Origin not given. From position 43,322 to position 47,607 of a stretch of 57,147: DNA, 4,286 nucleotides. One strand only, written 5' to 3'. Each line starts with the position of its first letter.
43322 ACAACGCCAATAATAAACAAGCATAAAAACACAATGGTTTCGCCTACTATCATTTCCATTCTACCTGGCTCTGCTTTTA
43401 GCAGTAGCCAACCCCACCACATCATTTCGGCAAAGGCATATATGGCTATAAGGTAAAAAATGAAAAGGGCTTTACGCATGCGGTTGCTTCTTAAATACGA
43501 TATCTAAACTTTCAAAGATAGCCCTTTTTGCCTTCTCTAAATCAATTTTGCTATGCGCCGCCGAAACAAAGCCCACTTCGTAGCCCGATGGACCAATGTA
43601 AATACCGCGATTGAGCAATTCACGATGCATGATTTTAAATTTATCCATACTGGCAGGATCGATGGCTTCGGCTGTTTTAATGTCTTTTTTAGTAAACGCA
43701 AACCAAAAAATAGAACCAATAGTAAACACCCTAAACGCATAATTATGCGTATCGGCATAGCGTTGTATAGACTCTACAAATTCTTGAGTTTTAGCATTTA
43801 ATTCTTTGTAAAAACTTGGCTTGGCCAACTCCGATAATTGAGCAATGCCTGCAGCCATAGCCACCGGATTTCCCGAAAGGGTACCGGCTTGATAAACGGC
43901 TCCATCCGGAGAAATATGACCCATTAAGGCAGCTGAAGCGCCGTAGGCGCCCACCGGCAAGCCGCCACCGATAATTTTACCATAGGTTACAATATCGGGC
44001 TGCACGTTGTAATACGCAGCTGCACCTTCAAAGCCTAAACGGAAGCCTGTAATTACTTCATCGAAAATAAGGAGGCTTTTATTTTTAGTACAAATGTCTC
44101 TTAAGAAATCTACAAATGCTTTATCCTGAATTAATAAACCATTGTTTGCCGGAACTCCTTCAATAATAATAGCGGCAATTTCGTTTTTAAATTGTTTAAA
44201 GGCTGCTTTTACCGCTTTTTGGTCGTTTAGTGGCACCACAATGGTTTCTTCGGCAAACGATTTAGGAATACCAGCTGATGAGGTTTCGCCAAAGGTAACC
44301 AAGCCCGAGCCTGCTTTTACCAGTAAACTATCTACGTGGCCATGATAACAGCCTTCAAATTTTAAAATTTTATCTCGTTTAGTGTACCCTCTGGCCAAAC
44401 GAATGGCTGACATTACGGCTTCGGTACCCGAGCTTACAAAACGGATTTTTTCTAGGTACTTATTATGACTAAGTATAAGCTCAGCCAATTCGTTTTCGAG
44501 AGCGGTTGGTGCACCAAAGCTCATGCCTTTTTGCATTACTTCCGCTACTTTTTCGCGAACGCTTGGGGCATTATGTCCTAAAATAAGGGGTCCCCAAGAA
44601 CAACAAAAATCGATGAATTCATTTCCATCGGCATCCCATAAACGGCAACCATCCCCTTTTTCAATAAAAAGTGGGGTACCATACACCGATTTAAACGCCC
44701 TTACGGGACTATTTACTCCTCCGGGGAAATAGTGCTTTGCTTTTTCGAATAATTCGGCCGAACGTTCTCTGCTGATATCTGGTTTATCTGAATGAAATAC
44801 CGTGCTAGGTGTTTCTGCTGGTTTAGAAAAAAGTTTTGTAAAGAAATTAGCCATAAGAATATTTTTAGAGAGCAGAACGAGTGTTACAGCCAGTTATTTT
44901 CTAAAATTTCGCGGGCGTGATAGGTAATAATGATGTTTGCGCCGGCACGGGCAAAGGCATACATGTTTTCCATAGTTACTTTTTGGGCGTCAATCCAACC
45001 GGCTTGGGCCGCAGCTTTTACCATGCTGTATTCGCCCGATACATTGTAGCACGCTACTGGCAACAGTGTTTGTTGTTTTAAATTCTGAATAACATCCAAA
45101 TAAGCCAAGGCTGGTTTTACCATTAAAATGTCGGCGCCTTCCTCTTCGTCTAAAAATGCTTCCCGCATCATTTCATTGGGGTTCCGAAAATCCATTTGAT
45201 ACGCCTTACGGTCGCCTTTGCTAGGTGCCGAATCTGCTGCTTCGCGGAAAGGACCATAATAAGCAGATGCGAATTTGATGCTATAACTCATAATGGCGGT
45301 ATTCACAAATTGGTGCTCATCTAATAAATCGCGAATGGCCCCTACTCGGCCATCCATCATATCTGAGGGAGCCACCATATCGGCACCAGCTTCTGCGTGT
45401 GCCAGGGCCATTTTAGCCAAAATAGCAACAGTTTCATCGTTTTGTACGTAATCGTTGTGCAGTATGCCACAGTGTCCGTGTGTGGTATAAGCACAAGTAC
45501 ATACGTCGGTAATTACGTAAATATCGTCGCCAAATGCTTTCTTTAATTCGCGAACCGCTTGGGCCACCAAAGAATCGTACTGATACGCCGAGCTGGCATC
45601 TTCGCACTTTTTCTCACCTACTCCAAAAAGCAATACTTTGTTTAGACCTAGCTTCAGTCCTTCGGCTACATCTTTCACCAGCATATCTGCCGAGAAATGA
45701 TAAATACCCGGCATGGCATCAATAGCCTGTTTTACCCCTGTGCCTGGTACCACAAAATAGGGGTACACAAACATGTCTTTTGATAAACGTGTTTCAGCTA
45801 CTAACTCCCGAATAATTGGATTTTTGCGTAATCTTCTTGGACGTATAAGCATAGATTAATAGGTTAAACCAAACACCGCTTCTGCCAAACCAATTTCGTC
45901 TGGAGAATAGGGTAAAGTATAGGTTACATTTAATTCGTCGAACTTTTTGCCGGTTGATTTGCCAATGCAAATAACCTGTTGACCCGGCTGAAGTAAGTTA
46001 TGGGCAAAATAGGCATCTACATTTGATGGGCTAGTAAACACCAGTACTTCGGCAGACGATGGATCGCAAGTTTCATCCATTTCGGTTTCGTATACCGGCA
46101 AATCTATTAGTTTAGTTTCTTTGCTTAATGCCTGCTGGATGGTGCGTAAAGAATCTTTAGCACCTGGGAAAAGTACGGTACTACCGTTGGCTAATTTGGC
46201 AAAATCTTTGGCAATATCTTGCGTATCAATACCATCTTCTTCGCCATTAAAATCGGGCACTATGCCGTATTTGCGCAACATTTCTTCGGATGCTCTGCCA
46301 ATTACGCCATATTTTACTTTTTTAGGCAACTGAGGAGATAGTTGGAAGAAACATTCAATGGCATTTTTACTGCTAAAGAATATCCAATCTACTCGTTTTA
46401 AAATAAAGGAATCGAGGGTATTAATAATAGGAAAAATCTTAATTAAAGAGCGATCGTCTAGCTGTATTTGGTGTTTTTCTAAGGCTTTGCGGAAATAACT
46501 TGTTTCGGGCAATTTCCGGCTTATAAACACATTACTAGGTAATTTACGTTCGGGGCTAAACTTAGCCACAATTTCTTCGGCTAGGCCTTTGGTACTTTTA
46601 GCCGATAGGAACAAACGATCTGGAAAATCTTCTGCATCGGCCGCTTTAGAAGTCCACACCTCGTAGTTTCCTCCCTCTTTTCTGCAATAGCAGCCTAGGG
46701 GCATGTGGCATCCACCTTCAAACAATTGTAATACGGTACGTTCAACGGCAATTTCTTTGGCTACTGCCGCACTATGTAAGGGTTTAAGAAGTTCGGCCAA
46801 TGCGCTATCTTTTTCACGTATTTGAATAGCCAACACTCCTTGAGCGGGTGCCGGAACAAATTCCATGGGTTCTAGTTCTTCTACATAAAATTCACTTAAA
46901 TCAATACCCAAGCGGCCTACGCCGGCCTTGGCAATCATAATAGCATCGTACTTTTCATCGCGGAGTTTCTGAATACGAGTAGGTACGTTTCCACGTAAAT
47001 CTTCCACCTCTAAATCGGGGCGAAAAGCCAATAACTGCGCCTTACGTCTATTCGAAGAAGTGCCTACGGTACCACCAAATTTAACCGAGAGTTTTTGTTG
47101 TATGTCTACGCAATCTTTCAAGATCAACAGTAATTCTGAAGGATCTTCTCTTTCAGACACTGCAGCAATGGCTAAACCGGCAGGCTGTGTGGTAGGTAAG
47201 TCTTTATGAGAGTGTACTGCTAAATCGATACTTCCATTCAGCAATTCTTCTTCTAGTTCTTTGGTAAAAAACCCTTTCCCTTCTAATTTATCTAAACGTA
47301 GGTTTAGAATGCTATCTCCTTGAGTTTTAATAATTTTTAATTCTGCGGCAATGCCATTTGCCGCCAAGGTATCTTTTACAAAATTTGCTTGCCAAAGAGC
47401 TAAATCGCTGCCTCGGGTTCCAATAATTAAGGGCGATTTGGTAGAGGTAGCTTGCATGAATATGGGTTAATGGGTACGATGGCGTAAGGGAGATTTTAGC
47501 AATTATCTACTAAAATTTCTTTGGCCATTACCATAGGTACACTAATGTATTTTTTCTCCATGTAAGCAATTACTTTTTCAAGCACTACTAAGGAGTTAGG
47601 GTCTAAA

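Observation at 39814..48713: Intramembrane-type two-component system plus a 2-TM/TPR protein embedded in a translationally coupled heme operon (hemA to hemJ)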

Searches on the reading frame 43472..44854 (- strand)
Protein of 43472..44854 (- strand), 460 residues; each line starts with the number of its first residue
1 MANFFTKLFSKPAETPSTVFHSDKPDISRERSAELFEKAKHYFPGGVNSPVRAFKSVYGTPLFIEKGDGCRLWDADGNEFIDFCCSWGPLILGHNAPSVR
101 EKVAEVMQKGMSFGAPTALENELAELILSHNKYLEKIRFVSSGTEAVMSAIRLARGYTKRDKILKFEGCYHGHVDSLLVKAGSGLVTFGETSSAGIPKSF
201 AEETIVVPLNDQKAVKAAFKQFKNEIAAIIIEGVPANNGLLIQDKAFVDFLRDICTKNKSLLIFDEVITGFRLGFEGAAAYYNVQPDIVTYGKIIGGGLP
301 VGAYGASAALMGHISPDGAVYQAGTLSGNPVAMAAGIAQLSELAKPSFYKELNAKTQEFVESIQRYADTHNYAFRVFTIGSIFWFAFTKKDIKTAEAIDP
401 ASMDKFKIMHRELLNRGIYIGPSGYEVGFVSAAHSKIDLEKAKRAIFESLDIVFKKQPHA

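Call 3: search_protein_families(library=pfam, proteins=[window:43472-44854:-], max_evalue=0.01)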
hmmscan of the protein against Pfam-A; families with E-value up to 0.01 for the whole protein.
window:43472-44854:- (460 aa): 2 families
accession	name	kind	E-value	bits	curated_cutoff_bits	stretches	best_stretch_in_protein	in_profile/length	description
PF00202.27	Aminotran_3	-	2.9e-72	244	30.5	1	60-426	9-377/403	Aminotransferase class-III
PF00155.27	Aminotran_1_2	-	0.0012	18.6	19.7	1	117-313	45-240/361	Aminotransferase class I and II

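Call 4: search_protein_families(library=ncbifam, proteins=[window:43472-44854:-], max_evalue=0.01)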
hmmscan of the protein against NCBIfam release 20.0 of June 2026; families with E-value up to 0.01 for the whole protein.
window:43472-44854:- (460 aa): 69 families (the best 25 are shown)
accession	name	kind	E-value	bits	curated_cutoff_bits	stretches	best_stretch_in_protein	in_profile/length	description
NF000818.0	PRK00062.1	subfamily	8.8e-180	598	398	1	29-448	3-422/429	glutamate-1-semialdehyde 2,1-aminomutase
TIGR00713.1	hemL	equivalog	1.8e-167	557.3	527.3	1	32-450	2-420/423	glutamate-1-semialdehyde 2,1-aminomutase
NF009055.0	PRK12389.1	equivalog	1.5e-132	442.3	637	1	28-449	2-424/431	glutamate-1-semialdehyde 2,1-aminomutase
NF001864.0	PRK00615.1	equivalog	5.7e-112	374.4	706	1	29-455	4-431/433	glutamate-1-semialdehyde aminotransferase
NF041362.1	GntE_guanitoxin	equivalog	2.9e-98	329.2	525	1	30-441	6-424/426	guanitoxin biosynthesis PLP-dependent transaminase GntE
NF005453.0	PRK07046.1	subfamily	4.1e-63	213.5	425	1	30-446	28-444/453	transaminase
NF004856.0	PRK06209.1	equivalog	6.2e-58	196.4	486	1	30-453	9-416/450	glutamate-1-semialdehyde 2,1-aminomutase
TIGR00707.1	argD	subfamily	2.4e-50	171.4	410.05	1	58-371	7-314/381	acetylornithine/succinylornithine family transaminase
NF005993.0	PRK08117.1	subfamily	2.4e-48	164.8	574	1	60-394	25-374/433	aspartate aminotransferase family protein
NF002797.0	PRK02936.1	equivalog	1.8e-46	158.7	496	1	60-368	11-308/385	acetylornithine transaminase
NF002874.0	PRK03244.1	equivalog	2.4e-44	151.7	457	1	55-367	19-323/399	acetylornithine transaminase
NF002325.0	PRK01278.1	subfamily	1.3e-42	145.8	372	1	60-371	13-319/395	acetylornithine transaminase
NF004426.0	PRK05769.1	equivalog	5.6e-42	144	552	2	224-391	220-383/441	acetyl ornithine aminotransferase family protein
NF003468.0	PRK05093.1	subfamily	9.1e-41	139.9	522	1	63-370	26-328/405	acetylornithine/succinyldiaminopimelate transaminase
TIGR00508.1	bioA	equivalog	1.1e-40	139.5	405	1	59-431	12-398/419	adenosylmethionine--8-amino-7-oxononanoate transaminase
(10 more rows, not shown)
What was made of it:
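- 43472..44854 (-): hemL, glutamate-1-semialdehyde aminomutase. Its stop overlaps the HK start by 8 nt. TIGR00713 at 557 bits (call 4).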

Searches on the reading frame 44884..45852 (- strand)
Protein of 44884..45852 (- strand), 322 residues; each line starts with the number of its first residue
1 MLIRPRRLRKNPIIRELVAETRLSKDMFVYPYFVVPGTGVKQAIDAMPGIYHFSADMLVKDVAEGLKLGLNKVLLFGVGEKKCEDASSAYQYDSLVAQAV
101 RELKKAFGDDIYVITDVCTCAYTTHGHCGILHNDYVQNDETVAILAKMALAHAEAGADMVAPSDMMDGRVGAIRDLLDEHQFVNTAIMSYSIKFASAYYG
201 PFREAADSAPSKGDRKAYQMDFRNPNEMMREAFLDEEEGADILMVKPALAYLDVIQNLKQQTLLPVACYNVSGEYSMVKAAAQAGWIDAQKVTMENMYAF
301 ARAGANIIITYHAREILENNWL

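Call 3: search_protein_families(library=pfam, proteins=[window:44884-45852:-], max_evalue=0.01)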
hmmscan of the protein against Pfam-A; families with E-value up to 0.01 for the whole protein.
window:44884-45852:- (322 aa): 1 family
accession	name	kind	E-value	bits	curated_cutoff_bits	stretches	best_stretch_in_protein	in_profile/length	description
PF00490.27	ALAD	-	5.6e-141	469.7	24.6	1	4-318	3-316/317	Delta-aminolevulinic acid dehydratase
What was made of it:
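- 44884..45852 (-): hemB, porphobilinogen synthase. Pfam ALAD at 470 bits (call 3).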

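Call 4: search_protein_families(library=ncbifam, proteins=[window:44884-45852:-], max_evalue=0.01)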
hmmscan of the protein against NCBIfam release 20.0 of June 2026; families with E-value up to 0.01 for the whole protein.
window:44884-45852:- (322 aa): 2 families
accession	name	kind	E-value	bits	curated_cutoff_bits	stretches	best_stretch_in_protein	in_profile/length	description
NF006762.1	PRK09283.1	equivalog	3.6e-140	466.9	297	1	3-318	6-322/327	porphobilinogen synthase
NF009923.0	PRK13384.1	equivalog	2.4e-111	372.3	507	1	3-318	9-322/327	porphobilinogen synthase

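Call 54: search_dna_similar(query=window:44884-45852:-, collection=plasmids, mode=protein, max_rows=40, max_evalue=1e-30)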
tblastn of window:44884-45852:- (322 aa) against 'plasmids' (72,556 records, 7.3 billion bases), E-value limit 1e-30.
Records with a match: 662; places in all: 663; records where one place covers at least 80% of the query: 654.
Best place of each record, by identity: <60% 662.
By first word of the organism name: Klebsiella 562; Escherichia 34; Sinorhizobium 7; Acinetobacter 6; Vibrio 6; Picosynechococcus 3; Pasteurella 3; Trichormus 2; Bacillus 2; Enterobacter 2; and 30 more.
By predicted mobility (MOB-suite, as given by PLSDB): non-mobilizable 485; conjugative 153; mobilizable 24.
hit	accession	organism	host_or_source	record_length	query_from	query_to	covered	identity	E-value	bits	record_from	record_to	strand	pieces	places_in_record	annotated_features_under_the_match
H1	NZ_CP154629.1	Acetoanaerobium noterae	cell culture,Sludge of a digestion ...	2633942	1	316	98%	56.8%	4e-111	361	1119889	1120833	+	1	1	none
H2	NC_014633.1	Ilyobacter polytropus DSM 2926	marine mud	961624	1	322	100%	55.6%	1e-112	365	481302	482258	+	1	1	hemB: porphobilinogen synthase | cobA: uroporphyrinogen-III C-methyltransferase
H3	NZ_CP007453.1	Peptoclostridium acidaminophilum DSM 3953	black mud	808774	4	316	97%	56.7%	6e-106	346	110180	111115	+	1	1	hemB: porphobilinogen synthase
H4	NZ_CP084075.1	Fusobacterium vincentii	-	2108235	1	322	100%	55.0%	9e-119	383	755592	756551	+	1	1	none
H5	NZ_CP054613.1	Paenibacillus cellulosilyticus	cell culture,soil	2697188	3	322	99%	53.1%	1e-105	345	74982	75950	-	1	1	none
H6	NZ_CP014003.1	Picosynechococcus sp. PCC 73109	cell culture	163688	4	315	97%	52.9%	4e-92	306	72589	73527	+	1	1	hemB: porphobilinogen synthase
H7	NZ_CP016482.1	Picosynechococcus sp. PCC 7117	cell culture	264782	4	315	97%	52.5%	1e-93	311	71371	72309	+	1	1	hemB: porphobilinogen synthase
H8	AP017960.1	[Synechococcus] sp. NIES-970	-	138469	4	316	97%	52.1%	7e-92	306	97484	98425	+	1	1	hemB-II: delta-aminolevulinic acid dehydratase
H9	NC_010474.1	Picosynechococcus sp. PCC 7002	-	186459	4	315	97%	51.9%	2e-92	307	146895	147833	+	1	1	hemB: porphobilinogen synthase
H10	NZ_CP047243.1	Trichormus variabilis 0441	cell culture,thermal spring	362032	4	316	97%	51.4%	1e-93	311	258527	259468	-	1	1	hemB: porphobilinogen synthase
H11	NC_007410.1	Trichormus variabilis ATCC 29413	-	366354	4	316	97%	51.4%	1e-93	311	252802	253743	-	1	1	hemB: porphobilinogen synthase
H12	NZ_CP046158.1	Leptolyngbya sp. BL0902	cell culture,open pond on an algae farm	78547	4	316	97%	51.1%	1e-99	328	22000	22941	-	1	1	hemB: porphobilinogen synthase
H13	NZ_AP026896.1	Aeromonas caviae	Microbe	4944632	4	322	99%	49.1%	2e-86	290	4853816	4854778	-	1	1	none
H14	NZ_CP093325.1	Bacillus sp. N5-665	whole organism,peat soil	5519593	4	322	99%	48.9%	2e-98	324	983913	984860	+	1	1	none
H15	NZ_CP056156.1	Enterobacter hormaechei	culture,Wastewater influent sample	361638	1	322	100%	47.5%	2e-84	284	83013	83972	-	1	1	hemB: porphobilinogen synthase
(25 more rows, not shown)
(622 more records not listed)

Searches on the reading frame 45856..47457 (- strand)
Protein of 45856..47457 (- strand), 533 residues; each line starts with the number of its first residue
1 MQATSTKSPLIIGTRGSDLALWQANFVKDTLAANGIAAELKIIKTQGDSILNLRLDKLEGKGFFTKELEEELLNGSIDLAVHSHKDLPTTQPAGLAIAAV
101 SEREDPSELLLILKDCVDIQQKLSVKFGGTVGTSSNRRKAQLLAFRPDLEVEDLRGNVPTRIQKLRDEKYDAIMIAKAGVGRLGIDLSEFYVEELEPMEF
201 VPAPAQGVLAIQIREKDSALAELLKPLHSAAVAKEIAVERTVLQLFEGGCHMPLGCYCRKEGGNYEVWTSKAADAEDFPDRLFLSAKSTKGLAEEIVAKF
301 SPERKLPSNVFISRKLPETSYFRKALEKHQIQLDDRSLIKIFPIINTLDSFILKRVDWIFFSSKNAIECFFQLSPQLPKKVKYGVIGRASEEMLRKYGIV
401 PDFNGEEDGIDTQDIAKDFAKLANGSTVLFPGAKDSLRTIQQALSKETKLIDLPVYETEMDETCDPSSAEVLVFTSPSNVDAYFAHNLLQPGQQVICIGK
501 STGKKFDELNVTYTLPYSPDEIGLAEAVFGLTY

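Call 3: search_protein_families(library=pfam, proteins=[window:45856-47457:-], max_evalue=0.01)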
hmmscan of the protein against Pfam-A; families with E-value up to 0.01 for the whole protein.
window:45856-47457:- (533 aa): 3 families
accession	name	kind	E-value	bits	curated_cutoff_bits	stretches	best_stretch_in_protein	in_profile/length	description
PF01379.25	Porphobil_deam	-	1e-72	244.5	22.1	1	10-221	1-206/207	Porphobilinogen deaminase, dipyromethane cofactor binding domain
PF02602.20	HEM4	-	3.3e-26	92.3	27.5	1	323-515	4-220/231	Uroporphyrinogen-III synthase HemD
PF03900.20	Porphobil_deamC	-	1.8e-05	25.4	26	1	234-261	2-29/74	Porphobilinogen deaminase, C-terminal domain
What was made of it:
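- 45856..47457 (-): hemC/hemD fusion: hydroxymethylbilane synthase plus uroporphyrinogen-III synthase. Pfam Porphobil_deam plus HEM4 (call 3).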

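Call 4: search_protein_families(library=ncbifam, proteins=[window:45856-47457:-], max_evalue=0.01)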
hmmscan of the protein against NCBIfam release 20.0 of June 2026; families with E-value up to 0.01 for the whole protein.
window:45856-47457:- (533 aa): 12 families
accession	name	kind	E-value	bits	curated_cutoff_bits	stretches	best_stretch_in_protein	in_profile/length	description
TIGR00212.1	hemC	equivalog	1.1e-85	287.3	164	1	10-267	1-254/293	hydroxymethylbilane synthase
NF002202.0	PRK01066.1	equivalog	1.3e-33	116.3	251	1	4-232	15-234/241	hydroxymethylbilane synthase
NF004593.0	PRK05928.4-2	equivalog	1.7e-17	63.7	275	1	312-513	7-225/247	uroporphyrinogen-III synthase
NF004586.0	PRK05928.2-4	equivalog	3.9e-09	36.3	401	1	331-477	26-178/240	uroporphyrinogen-III synthase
NF004591.0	PRK05928.3-6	equivalog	2.4e-08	33.7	341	1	341-415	34-107/229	uroporphyrinogen-III synthase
NF004594.0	PRK05928.4-3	equivalog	1.4e-07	31.1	365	1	310-511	4-211/237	uroporphyrinogen-III synthase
NF004592.0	PRK05928.4-1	equivalog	8.7e-07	28.7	332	1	309-511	3-214/237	uroporphyrinogen-III synthase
NF004590.0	PRK05928.3-2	equivalog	3.2e-06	27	330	1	352-511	30-189/209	uroporphyrinogen-III synthase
NF004583.0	PRK05928.1-5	equivalog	3.9e-06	26.5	432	1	353-484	55-195/250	uroporphyrinogen-III synthase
NF004588.0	PRK05928.2-6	equivalog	0.00035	20.2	321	0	467-509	163-205/223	uroporphyrinogen-III synthase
NF004587.0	PRK05928.2-5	equivalog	0.00044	19.8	246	0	445-512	26-92/245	uroporphyrinogen-III synthase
NF005411.0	PRK06975.1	equivalog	0.0013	17.1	414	1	324-402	23-106/660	fused uroporphyrinogen-III synthase HemD/membrane protein HemX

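Call 59: search_dna_similar(query=window:45856-47457:-, collection=plasmids, mode=protein, max_rows=25, max_evalue=1e-20)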
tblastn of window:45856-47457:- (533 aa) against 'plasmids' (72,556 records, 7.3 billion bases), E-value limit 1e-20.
Records with a match: 96; places in all: 98; records where one place covers at least 80% of the query: 0.
Best place of each record, by identity: <60% 96.
By first word of the organism name: Streptomyces 22; Sulfitobacter 8; Escherichia 6; Rhizobium 6; Sinorhizobium 5; Acinetobacter 4; Shinella 3; Ralstonia 3; Citrobacter 2; Klebsiella 2; and 29 more.
By predicted mobility (MOB-suite, as given by PLSDB): non-mobilizable 74; mobilizable 13; conjugative 9.
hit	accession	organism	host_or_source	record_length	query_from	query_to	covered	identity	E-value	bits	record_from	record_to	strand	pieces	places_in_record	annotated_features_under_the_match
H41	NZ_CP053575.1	Citrobacter sp. TSA-1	cell culture,laboratory stock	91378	10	295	54%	42.2%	5e-48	186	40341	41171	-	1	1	hemC: hydroxymethylbilane synthase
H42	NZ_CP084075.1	Fusobacterium vincentii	-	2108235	7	262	48%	46.5%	7e-59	218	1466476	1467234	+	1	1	none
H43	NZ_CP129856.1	Klebsiella pneumoniae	Homo sapiens,whole organism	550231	10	295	54%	40.8%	1e-46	182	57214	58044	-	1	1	hemC: hydroxymethylbilane synthase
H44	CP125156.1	Klebsiella pneumoniae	-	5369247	10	295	54%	40.8%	1e-46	182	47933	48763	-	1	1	hemC: hydroxymethylbilane synthase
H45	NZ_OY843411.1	Escherichia coli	hen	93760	10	277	50%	43.2%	2e-47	184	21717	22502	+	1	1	hemC: hydroxymethylbilane synthase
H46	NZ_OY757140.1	Escherichia coli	hen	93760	10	277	50%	43.2%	2e-47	184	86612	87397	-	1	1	hemC: hydroxymethylbilane synthase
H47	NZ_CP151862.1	Citrobacter freundii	-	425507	10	277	50%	43.2%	4e-47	184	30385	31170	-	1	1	hemC: hydroxymethylbilane synthase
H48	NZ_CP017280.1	Enterobacter ludwigii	Homo sapiens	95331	10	277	50%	43.2%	1e-45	180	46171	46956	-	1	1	hemC: hydroxymethylbilane synthase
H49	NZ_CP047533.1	Salmonella enterica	Clam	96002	10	277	50%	43.0%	3e-47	184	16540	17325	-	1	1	hemC: hydroxymethylbilane synthase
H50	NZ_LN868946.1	Salmonella enterica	Homo sapiens,feces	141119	10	277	50%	43.0%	3e-47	184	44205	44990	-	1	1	hemC: hydroxymethylbilane synthase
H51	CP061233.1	Escherichia coli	Sheep,cell culture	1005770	10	277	50%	42.8%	4e-47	184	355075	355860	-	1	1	hemC: hydroxymethylbilane synthase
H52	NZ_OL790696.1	Escherichia coli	-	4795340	10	277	50%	42.8%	4e-47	184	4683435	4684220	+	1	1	none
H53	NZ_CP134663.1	Escherichia coli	Larus michahellis,bacteria,cloaca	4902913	10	277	50%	42.8%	5e-47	184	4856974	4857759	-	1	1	none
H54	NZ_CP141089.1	Escherichia coli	Homo sapiens,Infected Human Urine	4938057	10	277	50%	42.8%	5e-47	184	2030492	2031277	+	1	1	none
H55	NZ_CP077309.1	Enterobacter hormaechei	-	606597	10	277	50%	42.8%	2e-46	181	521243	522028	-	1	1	hemC: hydroxymethylbilane synthase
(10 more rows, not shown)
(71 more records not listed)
